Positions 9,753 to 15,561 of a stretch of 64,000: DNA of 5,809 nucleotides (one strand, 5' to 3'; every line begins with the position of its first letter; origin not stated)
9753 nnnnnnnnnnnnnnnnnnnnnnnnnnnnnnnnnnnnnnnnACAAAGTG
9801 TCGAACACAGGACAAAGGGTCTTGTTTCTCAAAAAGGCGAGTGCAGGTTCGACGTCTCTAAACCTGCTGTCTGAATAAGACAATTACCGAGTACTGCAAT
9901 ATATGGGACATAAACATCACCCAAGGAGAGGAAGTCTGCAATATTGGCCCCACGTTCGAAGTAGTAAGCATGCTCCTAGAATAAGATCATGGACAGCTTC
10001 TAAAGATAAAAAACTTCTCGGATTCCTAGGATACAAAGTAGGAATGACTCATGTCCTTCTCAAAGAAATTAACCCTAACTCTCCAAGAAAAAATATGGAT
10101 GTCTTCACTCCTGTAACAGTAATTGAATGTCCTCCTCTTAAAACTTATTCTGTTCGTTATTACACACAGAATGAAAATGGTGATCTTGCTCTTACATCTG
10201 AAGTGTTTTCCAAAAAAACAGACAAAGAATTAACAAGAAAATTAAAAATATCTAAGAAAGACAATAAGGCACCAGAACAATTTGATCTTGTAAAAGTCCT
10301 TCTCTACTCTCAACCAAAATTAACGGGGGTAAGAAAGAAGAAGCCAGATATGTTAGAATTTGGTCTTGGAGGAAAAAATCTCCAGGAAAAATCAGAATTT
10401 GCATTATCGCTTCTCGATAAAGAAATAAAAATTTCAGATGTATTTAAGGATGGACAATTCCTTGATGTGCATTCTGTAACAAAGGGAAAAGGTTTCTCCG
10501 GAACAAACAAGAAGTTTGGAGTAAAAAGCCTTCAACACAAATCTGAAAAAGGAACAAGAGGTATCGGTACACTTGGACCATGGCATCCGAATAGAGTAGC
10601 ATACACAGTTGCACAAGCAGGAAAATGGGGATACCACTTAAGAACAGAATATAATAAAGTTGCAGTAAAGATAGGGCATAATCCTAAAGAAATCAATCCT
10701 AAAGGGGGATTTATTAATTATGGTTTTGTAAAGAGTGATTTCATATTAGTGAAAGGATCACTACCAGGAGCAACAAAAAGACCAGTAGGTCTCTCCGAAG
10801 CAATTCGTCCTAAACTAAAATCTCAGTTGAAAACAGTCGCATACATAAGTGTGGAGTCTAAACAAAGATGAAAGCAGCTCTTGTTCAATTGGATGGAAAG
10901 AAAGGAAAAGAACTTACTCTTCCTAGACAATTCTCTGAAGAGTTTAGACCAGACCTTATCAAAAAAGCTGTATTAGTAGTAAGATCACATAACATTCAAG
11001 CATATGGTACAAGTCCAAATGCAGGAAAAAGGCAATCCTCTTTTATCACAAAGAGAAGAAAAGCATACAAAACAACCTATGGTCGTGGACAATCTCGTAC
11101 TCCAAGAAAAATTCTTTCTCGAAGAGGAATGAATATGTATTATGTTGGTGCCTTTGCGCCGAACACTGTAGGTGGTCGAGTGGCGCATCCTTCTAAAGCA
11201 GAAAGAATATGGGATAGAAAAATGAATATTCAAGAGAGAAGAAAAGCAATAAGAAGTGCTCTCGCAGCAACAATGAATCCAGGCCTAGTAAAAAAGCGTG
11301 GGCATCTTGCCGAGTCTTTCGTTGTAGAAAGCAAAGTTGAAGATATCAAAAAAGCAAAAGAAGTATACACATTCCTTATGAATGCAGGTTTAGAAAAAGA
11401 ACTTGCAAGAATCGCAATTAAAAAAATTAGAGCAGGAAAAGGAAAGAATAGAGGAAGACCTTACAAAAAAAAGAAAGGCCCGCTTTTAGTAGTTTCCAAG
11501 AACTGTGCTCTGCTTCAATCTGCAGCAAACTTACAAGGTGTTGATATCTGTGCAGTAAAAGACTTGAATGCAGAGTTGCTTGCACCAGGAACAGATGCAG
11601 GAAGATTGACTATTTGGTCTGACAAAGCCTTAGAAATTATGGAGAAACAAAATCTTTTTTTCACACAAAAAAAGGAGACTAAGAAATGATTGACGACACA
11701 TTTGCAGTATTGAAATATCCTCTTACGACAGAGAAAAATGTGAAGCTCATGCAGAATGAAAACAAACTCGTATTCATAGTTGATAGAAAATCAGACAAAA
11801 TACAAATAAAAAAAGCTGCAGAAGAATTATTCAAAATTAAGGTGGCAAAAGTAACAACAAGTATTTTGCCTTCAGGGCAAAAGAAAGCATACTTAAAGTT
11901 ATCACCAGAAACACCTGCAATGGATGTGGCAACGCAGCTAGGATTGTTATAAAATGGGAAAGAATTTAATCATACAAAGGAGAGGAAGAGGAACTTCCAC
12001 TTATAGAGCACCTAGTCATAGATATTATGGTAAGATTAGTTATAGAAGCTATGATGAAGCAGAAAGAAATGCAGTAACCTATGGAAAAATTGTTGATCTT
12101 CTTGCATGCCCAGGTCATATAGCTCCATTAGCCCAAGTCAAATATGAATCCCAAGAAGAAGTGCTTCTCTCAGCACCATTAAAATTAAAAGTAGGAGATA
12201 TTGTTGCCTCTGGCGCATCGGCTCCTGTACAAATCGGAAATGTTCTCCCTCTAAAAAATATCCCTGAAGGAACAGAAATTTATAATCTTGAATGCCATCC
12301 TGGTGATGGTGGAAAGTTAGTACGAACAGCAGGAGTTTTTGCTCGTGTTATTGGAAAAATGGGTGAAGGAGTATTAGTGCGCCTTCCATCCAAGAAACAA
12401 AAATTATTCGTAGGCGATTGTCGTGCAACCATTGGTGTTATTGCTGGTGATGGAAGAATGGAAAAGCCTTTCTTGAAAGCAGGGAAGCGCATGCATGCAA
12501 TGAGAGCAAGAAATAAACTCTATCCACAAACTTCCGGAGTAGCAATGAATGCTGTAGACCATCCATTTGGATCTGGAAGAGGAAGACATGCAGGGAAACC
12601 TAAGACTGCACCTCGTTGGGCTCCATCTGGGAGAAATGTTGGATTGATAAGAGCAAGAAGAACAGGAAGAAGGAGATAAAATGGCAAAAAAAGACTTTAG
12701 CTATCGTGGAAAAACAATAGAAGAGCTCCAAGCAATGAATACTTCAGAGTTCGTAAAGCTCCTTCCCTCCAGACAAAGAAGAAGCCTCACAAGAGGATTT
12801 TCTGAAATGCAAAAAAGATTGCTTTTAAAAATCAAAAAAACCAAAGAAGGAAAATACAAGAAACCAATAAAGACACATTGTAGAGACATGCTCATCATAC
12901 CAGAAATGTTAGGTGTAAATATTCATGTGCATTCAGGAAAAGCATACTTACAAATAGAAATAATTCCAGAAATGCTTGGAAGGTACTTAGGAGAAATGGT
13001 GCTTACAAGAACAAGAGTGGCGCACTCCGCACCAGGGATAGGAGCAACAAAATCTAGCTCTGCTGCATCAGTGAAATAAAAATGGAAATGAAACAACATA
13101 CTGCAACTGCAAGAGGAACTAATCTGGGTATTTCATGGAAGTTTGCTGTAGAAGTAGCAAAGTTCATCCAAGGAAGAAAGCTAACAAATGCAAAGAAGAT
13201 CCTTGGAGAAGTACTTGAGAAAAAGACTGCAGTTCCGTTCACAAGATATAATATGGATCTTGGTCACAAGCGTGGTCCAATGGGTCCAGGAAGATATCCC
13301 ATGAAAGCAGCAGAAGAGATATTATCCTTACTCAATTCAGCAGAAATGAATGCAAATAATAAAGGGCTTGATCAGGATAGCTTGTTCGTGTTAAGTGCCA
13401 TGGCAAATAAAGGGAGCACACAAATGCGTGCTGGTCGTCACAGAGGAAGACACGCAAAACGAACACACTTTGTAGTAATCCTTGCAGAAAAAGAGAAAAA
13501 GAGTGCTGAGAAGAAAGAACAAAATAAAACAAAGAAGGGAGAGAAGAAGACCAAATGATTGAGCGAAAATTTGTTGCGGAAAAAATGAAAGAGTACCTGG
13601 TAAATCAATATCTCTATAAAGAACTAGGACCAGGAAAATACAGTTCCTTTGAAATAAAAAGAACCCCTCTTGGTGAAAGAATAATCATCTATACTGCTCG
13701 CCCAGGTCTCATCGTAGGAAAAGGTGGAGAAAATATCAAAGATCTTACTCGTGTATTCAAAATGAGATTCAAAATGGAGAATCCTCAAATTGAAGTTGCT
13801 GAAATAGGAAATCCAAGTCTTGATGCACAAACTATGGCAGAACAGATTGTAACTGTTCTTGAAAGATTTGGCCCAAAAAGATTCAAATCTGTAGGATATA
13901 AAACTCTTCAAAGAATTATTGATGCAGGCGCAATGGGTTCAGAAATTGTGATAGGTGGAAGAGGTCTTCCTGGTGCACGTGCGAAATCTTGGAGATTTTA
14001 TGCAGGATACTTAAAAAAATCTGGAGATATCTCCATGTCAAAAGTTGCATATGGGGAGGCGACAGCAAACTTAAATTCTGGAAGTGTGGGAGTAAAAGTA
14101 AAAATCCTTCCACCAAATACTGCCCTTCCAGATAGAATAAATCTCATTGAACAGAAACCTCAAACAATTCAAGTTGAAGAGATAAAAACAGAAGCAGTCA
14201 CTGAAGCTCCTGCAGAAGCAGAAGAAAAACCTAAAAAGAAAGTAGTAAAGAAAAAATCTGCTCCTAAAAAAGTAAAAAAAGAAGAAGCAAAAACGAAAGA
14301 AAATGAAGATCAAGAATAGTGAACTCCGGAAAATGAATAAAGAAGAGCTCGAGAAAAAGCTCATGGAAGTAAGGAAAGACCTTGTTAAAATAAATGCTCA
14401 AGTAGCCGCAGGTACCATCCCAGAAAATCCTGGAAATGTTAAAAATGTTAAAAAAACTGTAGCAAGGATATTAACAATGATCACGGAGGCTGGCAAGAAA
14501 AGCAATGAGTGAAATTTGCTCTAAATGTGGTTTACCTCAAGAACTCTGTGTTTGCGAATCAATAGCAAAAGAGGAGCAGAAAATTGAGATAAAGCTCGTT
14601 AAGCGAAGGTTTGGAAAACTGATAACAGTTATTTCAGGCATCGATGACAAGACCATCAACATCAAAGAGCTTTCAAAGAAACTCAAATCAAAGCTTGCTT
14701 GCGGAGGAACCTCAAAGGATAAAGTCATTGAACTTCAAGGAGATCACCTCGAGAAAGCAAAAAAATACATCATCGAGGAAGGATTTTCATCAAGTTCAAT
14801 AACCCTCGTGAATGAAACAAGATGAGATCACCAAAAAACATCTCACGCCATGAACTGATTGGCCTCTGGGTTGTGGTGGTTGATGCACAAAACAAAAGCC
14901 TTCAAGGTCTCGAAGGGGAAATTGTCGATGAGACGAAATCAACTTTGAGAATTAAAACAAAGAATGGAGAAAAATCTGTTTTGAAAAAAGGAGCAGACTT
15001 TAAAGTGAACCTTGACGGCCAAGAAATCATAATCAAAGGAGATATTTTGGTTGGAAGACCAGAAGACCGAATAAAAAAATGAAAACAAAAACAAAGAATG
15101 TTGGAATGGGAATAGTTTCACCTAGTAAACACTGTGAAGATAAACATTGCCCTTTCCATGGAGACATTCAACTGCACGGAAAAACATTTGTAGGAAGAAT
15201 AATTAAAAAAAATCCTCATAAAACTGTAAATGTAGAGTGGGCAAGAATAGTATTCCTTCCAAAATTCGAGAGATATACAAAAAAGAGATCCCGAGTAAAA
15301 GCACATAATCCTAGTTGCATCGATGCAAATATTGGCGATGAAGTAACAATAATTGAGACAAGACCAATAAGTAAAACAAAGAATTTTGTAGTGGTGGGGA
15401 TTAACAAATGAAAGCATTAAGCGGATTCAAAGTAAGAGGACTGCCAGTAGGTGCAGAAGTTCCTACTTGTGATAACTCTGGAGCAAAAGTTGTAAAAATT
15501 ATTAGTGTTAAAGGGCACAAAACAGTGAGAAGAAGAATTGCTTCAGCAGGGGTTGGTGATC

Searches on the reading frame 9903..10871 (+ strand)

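Call 31: search_protein_families(library=pfam, proteins=[window:9903-10871:+], max_evalue=0.001)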
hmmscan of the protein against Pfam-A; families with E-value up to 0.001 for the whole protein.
window:9903-10871:+ (322 aa): 1 family
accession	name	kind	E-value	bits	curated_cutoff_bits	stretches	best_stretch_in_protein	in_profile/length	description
PF00297.29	Ribosomal_L3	-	3.7e-72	243.8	22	2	118-319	148-366/369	Ribosomal protein L3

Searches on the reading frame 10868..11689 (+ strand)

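Call 31: search_protein_families(library=pfam, proteins=[window:10868-11689:+], max_evalue=0.001)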
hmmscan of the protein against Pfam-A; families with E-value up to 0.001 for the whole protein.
window:10868-11689:+ (273 aa): 1 family
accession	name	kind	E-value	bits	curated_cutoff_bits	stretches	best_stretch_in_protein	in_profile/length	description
PF00573.27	Ribosomal_L4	-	1.8e-32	113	25.8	1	18-260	3-189/190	Ribosomal protein L4/L1 family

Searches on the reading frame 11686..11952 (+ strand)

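Call 86: search_protein_families(library=pfam, proteins=[window:11686-11952:+], max_evalue=0.001)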
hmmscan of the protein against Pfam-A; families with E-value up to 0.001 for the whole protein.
window:11686-11952:+ (88 aa): 1 family
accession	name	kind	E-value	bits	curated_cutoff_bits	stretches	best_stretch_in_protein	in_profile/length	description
PF00276.25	Ribosomal_L23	-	1.3e-15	58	30.8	1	8-67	2-60/86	Ribosomal protein L23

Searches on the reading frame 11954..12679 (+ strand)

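Call 86: search_protein_families(library=pfam, proteins=[window:11954-12679:+], max_evalue=0.001)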
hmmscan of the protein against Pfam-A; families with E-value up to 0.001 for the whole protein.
window:11954-12679:+ (241 aa): 1 family
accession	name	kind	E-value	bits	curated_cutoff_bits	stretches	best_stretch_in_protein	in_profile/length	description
PF03947.24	Ribosomal_L2_C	-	2.8e-42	144.2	33.7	1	93-219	1-122/126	Ribosomal Proteins L2, C-terminal domain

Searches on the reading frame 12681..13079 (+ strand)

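Call 86: search_protein_families(library=pfam, proteins=[window:12681-13079:+], max_evalue=0.001)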
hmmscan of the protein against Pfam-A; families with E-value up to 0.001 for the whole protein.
window:12681-13079:+ (132 aa): 1 family
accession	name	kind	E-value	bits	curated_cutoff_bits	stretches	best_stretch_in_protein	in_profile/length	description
PF00203.26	Ribosomal_S19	-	4.6e-27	94.1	27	1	34-115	1-81/81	Ribosomal protein S19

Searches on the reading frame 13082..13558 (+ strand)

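Call 86: search_protein_families(library=pfam, proteins=[window:13082-13558:+], max_evalue=0.001)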
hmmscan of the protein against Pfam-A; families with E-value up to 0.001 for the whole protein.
window:13082-13558:+ (158 aa): 1 family
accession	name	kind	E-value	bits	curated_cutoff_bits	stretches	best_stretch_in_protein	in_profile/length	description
PF00237.24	Ribosomal_L22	-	7.9e-16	58.6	28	1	10-123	1-88/104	Ribosomal protein L22p/L17e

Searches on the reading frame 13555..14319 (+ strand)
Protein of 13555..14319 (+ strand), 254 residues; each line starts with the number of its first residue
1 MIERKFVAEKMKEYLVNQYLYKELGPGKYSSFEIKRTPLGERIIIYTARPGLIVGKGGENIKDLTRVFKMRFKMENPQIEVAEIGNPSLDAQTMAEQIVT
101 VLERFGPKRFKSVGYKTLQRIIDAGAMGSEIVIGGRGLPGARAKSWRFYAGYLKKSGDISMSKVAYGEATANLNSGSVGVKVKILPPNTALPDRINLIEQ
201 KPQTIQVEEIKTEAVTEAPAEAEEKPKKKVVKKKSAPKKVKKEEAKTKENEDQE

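Call 86: search_protein_families(library=pfam, proteins=[window:13555-14319:+], max_evalue=0.001)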
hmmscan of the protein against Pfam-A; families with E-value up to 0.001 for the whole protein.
window:13555-14319:+ (254 aa): 2 families
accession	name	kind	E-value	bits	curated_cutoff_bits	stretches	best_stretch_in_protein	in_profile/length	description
PF07650.23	KH_2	-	6.2e-14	52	22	1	16-87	2-76/78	KH domain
PF00189.25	Ribosomal_S3_C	-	7e-12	46.2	34.1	1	109-184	10-83/83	Ribosomal protein S3, C-terminal domain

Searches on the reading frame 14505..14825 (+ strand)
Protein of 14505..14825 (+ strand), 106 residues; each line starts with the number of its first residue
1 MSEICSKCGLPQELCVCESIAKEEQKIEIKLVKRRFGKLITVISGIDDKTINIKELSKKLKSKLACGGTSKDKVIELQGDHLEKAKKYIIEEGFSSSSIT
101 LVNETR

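Call 86: search_protein_families(library=pfam, proteins=[window:14505-14825:+], max_evalue=0.001)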
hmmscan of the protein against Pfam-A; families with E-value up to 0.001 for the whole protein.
window:14505-14825:+ (106 aa): 1 family
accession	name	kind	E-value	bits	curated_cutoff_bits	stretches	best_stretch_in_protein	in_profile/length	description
PF01253.27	SUI1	-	9.3e-21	74.5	25.5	1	24-94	2-76/77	Translation initiation factor SUI1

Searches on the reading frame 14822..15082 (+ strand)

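Call 86: search_protein_families(library=pfam, proteins=[window:14822-15082:+], max_evalue=0.001)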
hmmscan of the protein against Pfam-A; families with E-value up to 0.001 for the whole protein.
window:14822-15082:+ (86 aa): 1 family
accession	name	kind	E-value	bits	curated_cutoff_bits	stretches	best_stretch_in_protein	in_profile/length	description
PF01868.21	RNase_P-MRP_p29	-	5.1e-23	81.3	27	1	5-86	1-84/84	Ribonuclease P/MRP, subunit p29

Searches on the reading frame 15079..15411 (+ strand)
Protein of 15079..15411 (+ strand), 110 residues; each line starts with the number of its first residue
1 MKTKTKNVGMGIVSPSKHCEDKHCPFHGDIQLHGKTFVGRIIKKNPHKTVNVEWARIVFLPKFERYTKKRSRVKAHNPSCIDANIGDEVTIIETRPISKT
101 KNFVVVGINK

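Call 86: search_protein_families(library=pfam, proteins=[window:15079-15411:+], max_evalue=0.001)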
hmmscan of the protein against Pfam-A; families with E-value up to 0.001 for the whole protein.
window:15079-15411:+ (110 aa): 2 families
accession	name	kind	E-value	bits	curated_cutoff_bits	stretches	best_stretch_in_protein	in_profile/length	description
PF00366.26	Ribosomal_S17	-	3.5e-21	75.5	25.9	1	39-106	1-67/68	Ribosomal protein S17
PF16205.10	Ribosomal_S17_N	-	0.0006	20.7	27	0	5-36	33-68/69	Ribosomal_S17 N-terminal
